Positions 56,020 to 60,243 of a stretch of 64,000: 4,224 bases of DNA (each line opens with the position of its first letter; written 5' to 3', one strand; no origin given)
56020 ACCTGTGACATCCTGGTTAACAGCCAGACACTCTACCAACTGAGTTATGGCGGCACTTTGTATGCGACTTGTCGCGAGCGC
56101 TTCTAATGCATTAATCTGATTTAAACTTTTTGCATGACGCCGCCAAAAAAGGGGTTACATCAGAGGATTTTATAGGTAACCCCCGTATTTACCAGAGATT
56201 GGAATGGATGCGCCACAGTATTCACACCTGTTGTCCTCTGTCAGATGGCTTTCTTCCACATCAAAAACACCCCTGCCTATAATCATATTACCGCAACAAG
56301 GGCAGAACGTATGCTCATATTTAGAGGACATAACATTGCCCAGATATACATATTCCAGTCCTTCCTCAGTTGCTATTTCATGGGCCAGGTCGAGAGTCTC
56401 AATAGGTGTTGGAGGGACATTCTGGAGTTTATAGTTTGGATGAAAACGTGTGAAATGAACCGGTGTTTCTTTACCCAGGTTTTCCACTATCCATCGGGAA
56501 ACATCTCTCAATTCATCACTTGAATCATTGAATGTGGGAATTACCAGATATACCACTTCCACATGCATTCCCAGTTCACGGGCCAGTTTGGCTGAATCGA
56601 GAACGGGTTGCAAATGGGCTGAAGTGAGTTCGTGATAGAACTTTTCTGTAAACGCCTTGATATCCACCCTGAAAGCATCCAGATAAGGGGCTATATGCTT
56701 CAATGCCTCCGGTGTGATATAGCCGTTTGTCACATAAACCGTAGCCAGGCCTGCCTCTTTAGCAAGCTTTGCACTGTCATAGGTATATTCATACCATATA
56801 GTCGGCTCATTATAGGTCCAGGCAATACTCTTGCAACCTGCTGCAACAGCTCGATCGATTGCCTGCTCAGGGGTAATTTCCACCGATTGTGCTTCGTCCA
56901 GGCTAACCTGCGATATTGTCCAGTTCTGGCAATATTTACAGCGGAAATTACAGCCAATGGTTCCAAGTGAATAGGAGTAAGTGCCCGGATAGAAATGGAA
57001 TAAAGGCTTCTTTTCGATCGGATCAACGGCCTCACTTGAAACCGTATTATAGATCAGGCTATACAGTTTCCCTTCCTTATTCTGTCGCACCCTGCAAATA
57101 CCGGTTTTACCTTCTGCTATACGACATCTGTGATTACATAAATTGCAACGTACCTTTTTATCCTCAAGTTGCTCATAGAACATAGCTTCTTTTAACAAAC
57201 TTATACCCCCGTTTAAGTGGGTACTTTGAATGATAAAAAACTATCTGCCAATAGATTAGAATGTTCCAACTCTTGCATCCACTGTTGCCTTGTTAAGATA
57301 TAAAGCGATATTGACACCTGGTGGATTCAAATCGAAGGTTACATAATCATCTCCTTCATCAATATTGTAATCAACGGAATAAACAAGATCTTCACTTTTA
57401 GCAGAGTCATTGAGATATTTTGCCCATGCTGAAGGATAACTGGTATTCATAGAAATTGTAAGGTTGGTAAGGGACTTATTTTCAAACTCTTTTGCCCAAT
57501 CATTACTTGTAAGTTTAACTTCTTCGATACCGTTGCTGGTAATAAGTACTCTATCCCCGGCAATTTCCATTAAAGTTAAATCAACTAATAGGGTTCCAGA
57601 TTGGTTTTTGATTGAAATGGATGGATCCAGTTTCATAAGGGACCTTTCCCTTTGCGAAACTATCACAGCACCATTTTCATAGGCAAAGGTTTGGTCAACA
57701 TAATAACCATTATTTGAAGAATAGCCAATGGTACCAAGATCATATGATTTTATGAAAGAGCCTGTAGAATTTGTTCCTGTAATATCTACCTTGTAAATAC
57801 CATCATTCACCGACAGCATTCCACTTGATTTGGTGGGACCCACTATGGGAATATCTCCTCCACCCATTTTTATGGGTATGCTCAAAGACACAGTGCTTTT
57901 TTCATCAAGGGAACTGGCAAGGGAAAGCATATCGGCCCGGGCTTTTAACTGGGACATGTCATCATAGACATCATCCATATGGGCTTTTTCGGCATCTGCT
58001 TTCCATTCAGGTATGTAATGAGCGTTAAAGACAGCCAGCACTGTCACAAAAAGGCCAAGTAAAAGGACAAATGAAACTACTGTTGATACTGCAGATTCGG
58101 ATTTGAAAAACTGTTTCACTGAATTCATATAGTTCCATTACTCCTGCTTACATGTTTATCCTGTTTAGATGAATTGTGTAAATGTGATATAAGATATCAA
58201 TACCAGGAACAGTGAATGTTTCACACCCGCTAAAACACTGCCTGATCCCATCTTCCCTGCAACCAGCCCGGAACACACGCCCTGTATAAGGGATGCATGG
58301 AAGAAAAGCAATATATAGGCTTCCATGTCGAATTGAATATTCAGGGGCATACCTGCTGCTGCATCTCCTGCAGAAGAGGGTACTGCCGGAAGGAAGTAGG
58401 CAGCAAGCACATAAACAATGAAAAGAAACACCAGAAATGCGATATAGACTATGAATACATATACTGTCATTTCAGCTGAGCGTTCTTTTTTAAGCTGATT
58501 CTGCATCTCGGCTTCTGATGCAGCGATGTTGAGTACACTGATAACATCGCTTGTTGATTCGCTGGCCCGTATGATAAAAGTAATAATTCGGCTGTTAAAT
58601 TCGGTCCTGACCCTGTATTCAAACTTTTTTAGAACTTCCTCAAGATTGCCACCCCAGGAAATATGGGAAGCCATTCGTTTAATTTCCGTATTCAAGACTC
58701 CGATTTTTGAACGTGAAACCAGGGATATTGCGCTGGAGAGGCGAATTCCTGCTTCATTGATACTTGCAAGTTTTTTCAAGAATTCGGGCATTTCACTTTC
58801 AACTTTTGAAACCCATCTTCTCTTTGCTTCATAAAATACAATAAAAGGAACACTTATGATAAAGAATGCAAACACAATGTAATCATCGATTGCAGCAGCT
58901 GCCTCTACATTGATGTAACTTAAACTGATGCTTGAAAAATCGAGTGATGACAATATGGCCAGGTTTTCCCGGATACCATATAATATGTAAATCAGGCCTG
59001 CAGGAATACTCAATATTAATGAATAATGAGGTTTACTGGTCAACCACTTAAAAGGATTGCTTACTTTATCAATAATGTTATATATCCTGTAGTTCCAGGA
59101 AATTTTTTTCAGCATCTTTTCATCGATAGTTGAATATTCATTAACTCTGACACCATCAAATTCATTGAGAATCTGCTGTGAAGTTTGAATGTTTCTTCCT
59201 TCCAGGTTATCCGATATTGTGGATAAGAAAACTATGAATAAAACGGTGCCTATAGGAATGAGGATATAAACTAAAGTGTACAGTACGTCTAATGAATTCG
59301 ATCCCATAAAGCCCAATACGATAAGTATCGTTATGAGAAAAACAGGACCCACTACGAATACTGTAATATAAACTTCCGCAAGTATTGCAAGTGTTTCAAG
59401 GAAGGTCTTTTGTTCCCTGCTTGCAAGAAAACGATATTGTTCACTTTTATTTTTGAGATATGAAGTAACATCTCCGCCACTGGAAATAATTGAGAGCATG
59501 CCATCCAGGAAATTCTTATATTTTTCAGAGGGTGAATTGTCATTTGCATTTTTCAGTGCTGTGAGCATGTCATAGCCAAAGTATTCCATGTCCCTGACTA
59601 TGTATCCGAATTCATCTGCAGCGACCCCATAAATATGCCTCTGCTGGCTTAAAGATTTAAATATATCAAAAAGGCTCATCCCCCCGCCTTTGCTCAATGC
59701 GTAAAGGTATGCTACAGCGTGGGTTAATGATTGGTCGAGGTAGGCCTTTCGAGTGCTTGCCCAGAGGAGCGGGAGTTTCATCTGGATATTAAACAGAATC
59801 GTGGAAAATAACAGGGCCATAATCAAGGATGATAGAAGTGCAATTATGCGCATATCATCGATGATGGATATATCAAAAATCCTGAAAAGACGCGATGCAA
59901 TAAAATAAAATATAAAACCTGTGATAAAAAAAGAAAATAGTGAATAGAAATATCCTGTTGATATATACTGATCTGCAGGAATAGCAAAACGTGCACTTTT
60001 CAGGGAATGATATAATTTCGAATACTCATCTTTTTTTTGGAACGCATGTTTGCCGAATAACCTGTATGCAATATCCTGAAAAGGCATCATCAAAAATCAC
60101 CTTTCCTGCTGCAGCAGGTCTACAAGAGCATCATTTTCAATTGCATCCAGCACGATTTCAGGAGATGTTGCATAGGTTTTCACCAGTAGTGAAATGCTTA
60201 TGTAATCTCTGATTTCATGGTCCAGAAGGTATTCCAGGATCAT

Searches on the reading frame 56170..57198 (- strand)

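Call 32: search_protein_families(library=pfam, proteins=[window:56170-57198:-], max_evalue=0.001)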
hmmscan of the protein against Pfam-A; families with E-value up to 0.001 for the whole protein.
window:56170-57198:- (342 aa): 1 family
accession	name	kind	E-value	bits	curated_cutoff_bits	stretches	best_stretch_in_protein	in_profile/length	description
PF04055.27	Radical_SAM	-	1.5e-23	84.2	29.5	1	80-229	4-161/166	Radical SAM superfamily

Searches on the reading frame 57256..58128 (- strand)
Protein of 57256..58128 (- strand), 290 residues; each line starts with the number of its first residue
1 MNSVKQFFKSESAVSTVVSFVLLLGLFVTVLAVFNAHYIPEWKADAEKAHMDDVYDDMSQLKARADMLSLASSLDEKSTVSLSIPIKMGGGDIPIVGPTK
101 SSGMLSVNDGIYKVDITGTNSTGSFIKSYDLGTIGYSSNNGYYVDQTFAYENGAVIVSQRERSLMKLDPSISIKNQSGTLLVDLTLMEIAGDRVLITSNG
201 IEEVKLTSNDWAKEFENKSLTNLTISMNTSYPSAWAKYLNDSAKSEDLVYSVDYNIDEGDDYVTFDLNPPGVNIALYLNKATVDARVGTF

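Call 32: search_protein_families(library=pfam, proteins=[window:57256-58128:-], max_evalue=0.001)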
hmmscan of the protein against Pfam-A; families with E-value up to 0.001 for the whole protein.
window:57256-58128:- (290 aa): 1 family
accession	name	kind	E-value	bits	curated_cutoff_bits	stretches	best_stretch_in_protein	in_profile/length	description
PF23960.2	DUF7289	-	1.4e-13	51.3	27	1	13-249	2-208/238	Family of unknown function (DUF7289)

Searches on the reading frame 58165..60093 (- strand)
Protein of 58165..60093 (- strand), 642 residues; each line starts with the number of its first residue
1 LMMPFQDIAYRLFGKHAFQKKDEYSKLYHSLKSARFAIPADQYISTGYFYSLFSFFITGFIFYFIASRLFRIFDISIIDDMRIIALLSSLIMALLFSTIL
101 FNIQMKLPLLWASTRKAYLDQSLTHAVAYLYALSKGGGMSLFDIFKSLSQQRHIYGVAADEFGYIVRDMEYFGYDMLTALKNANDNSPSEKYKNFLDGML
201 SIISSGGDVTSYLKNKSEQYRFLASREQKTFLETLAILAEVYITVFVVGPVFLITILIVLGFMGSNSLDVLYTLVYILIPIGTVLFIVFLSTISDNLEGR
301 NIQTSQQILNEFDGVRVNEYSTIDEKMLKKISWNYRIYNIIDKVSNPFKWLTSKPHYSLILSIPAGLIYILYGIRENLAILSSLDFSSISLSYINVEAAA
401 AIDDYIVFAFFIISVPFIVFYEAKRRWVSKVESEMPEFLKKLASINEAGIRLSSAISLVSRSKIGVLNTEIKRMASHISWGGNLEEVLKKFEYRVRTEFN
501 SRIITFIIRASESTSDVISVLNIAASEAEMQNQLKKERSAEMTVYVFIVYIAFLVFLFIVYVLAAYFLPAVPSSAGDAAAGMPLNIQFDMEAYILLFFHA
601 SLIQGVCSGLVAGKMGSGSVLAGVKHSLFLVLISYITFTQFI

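Call 32: search_protein_families(library=pfam, proteins=[window:58165-60093:-], max_evalue=0.001)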
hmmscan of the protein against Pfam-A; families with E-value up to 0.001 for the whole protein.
window:58165-60093:- (642 aa): 1 family
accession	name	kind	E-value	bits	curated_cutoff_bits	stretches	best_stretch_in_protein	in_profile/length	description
PF00482.28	T2SSF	-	6.6e-33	113.8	25.2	2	438-563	1-123/125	Type II secretion system (T2SS), protein F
